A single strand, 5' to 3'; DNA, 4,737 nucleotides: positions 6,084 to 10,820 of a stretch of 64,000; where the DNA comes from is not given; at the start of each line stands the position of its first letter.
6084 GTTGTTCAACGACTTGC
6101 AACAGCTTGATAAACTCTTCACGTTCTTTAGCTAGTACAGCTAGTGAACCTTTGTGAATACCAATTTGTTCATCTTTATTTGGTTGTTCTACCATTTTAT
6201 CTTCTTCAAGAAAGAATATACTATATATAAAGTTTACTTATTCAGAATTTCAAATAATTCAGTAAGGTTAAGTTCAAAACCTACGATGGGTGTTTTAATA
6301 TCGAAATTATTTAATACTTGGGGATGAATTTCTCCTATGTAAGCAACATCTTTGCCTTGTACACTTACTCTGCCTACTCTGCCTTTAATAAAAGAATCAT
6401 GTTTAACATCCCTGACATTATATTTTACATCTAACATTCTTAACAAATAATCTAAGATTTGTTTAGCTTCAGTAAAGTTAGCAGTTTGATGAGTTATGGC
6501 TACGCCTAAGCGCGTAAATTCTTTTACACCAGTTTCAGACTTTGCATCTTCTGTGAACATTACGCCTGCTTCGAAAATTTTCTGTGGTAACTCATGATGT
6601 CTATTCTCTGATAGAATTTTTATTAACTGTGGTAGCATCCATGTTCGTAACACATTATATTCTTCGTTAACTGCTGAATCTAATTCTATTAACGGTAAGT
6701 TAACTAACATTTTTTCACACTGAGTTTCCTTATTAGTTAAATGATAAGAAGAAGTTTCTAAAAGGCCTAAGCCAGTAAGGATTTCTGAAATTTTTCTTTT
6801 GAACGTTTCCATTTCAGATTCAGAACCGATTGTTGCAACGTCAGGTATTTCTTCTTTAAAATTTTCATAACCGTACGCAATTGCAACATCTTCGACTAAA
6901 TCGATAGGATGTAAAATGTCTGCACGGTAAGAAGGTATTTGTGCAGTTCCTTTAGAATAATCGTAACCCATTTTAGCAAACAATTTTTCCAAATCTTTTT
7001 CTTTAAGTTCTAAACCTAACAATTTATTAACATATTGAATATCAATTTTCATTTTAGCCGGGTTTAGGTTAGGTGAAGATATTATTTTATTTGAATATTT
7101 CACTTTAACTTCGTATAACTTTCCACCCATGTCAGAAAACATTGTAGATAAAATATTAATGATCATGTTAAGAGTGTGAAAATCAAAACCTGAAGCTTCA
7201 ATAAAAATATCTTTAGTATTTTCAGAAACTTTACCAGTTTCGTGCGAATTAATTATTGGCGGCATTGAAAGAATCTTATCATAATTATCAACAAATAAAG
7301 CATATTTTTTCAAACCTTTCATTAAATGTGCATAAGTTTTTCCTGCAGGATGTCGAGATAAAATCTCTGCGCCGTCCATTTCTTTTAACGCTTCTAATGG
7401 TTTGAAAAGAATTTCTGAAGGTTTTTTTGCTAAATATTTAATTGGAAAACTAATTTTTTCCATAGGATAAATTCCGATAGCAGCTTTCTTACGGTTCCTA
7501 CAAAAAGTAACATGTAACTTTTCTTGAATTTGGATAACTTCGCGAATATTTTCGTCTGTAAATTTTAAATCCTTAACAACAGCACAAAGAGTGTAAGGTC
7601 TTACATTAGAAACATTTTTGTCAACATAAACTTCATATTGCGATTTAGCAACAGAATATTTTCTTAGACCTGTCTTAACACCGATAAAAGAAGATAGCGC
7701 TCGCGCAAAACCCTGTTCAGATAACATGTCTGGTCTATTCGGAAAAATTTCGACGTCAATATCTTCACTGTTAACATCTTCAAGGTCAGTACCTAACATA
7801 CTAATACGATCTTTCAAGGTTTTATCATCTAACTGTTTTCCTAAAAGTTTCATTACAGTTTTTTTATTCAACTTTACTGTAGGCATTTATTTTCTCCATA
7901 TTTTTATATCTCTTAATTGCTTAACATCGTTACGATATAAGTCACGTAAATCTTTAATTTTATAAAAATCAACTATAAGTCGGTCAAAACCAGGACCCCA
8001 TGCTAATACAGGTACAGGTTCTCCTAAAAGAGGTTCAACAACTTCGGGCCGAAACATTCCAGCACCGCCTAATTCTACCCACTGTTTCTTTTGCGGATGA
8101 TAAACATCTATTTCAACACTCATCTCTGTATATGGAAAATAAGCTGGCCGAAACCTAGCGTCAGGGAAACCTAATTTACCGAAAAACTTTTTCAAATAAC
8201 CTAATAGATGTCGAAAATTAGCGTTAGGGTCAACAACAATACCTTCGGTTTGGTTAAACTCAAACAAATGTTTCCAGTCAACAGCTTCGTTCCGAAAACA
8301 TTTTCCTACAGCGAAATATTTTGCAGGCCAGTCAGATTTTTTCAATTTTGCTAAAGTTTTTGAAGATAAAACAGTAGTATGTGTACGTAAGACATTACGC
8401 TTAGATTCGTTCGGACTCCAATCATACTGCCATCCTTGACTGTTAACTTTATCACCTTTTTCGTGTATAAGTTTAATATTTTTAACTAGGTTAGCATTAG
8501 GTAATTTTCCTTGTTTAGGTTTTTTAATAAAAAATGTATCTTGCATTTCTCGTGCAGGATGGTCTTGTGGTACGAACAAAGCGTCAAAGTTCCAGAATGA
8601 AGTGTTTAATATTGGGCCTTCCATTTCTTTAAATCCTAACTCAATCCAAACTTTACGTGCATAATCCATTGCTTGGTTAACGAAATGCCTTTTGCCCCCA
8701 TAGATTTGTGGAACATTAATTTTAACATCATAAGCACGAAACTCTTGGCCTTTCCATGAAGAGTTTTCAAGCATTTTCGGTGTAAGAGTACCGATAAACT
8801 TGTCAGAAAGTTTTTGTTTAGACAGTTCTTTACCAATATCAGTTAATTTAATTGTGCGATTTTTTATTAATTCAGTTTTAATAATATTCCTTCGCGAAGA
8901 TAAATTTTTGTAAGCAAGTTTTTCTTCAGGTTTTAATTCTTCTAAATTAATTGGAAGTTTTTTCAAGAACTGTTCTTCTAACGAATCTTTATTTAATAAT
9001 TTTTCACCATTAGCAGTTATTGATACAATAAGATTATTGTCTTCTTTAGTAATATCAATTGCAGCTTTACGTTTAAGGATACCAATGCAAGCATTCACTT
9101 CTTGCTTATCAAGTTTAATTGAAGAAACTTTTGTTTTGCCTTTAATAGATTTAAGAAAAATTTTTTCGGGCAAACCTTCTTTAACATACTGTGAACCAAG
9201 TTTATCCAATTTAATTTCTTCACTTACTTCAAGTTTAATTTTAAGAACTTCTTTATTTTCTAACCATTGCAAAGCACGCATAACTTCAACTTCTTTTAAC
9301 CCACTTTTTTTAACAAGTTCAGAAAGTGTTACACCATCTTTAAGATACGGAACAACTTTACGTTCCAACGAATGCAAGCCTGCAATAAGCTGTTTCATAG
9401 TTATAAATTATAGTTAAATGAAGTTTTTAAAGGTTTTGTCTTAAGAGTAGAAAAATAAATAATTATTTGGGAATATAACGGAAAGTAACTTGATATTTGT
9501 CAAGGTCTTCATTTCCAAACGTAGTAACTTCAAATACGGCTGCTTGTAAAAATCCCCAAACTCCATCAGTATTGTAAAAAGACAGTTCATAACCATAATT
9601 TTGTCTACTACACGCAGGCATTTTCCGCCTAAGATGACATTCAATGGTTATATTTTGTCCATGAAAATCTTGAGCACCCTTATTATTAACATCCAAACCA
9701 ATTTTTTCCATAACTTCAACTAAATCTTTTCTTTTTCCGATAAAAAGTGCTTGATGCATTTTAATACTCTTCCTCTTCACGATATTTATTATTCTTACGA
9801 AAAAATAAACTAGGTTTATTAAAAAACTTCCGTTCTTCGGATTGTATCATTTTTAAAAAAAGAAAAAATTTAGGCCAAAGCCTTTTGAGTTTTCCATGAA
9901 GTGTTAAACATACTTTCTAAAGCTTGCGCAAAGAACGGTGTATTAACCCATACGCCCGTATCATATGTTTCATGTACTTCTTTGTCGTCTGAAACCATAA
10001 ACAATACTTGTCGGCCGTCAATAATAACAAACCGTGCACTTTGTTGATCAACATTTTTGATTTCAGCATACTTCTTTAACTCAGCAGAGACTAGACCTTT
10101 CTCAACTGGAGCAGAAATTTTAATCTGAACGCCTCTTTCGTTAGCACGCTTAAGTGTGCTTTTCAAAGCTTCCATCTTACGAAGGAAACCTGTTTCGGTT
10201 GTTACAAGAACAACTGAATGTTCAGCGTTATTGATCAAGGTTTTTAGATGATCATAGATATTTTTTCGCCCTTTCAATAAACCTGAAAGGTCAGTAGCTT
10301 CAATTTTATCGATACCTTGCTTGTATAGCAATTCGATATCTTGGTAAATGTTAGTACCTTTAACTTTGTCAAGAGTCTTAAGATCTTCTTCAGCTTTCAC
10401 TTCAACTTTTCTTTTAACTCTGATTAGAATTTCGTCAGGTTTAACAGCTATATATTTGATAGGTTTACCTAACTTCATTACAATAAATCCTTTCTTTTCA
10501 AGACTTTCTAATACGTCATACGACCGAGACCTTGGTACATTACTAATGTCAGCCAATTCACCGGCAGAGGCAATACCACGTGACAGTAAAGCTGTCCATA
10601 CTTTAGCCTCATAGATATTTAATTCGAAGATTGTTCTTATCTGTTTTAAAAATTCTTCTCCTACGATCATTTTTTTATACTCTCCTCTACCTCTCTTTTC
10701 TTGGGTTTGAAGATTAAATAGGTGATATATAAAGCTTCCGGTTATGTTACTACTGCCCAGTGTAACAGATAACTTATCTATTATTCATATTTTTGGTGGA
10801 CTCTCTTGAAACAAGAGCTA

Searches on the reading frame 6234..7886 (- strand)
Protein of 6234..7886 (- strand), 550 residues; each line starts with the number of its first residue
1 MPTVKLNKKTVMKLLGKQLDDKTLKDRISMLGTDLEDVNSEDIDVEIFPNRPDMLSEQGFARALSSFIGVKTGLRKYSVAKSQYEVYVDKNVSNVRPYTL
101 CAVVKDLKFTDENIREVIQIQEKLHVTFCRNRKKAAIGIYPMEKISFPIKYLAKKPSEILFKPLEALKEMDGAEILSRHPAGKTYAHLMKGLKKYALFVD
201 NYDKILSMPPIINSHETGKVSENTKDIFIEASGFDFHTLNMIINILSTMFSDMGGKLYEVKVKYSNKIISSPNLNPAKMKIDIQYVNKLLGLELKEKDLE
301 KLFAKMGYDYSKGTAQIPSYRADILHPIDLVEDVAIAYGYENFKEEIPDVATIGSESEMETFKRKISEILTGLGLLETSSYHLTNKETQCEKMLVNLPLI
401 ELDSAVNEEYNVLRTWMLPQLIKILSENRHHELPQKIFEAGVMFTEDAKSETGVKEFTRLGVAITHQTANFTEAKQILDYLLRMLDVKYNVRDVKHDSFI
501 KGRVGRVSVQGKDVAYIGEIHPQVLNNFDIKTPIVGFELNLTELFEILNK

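Call 53: search_protein_families(library=pfam, proteins=[window:6234-7886:-], max_evalue=0.001)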
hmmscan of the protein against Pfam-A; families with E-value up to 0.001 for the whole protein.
window:6234-7886:- (550 aa): 5 families
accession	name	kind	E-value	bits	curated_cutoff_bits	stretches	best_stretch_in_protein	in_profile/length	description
PF17759.6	tRNA_synthFbeta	-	1.9e-42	145.6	22.4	1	346-541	4-214/214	Phenylalanyl tRNA synthetase beta chain CLM domain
PF03484.21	B5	-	6.4e-25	87.6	28.6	1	279-340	1-67/67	tRNA synthetase B5 domain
PF18262.7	PhetRS_B1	-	2.9e-08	34.3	26.8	1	1-68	1-81/83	Phe-tRNA synthetase beta subunit B1 domain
PF01409.25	tRNA-synt_2d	-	3.4e-07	30.4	19.8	1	343-530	76-206/246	tRNA synthetases class II core domain (F)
PF03483.22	B3_4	-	0.00015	21.8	29.3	1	117-236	38-129/174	B3/4 domain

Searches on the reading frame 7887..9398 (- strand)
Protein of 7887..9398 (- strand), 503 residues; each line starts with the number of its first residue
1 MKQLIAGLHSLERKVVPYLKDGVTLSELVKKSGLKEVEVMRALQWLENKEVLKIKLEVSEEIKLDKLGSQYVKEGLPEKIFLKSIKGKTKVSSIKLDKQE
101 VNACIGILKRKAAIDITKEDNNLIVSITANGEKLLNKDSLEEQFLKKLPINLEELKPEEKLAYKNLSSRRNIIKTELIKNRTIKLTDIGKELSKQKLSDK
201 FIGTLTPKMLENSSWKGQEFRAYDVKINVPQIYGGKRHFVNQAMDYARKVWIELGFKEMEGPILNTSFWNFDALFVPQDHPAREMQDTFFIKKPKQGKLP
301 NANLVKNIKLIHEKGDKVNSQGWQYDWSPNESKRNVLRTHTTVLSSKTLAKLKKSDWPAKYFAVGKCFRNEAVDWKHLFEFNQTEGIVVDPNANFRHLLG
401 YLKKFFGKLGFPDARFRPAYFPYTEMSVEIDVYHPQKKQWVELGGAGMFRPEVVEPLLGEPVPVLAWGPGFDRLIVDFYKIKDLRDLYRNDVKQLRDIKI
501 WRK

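Call 53: search_protein_families(library=pfam, proteins=[window:7887-9398:-], max_evalue=0.001)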
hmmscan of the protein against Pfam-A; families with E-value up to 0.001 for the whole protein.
window:7887-9398:- (503 aa): 3 families
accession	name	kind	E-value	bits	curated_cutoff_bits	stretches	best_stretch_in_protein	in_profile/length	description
PF01409.25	tRNA-synt_2d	-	1.3e-81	274.2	19.8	1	223-497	2-245/246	tRNA synthetases class II core domain (F)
PF00152.25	tRNA-synt_2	-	5.6e-05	22.8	25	0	360-385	93-118/308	tRNA synthetases class II (D, K and N)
PF10771.15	DUF2582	-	0.00039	21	24.2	0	21-49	21-51/65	Winged helix-turn-helix domain (DUF2582)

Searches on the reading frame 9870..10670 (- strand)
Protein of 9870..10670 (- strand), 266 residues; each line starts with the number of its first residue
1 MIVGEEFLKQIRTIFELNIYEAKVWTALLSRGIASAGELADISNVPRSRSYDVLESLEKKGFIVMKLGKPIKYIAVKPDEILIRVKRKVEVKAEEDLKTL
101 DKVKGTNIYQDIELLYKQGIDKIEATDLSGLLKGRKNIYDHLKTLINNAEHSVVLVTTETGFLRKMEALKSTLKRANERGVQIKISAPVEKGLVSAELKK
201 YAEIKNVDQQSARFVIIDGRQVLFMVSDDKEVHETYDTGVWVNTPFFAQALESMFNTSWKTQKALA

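Call 53: search_protein_families(library=pfam, proteins=[window:9870-10670:-], max_evalue=0.001)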
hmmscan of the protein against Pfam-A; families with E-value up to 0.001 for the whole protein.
window:9870-10670:- (266 aa): 2 families
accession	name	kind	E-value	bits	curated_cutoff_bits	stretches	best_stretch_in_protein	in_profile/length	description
PF01978.25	TrmB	-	3.4e-18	65.7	25.6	1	14-78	3-67/68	Sugar-specific transcriptional regulator TrmB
PF11495.14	Regulator_TrmB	-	1.6e-12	47.6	22.2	1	132-263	5-133/233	Archaeal transcriptional regulator TrmB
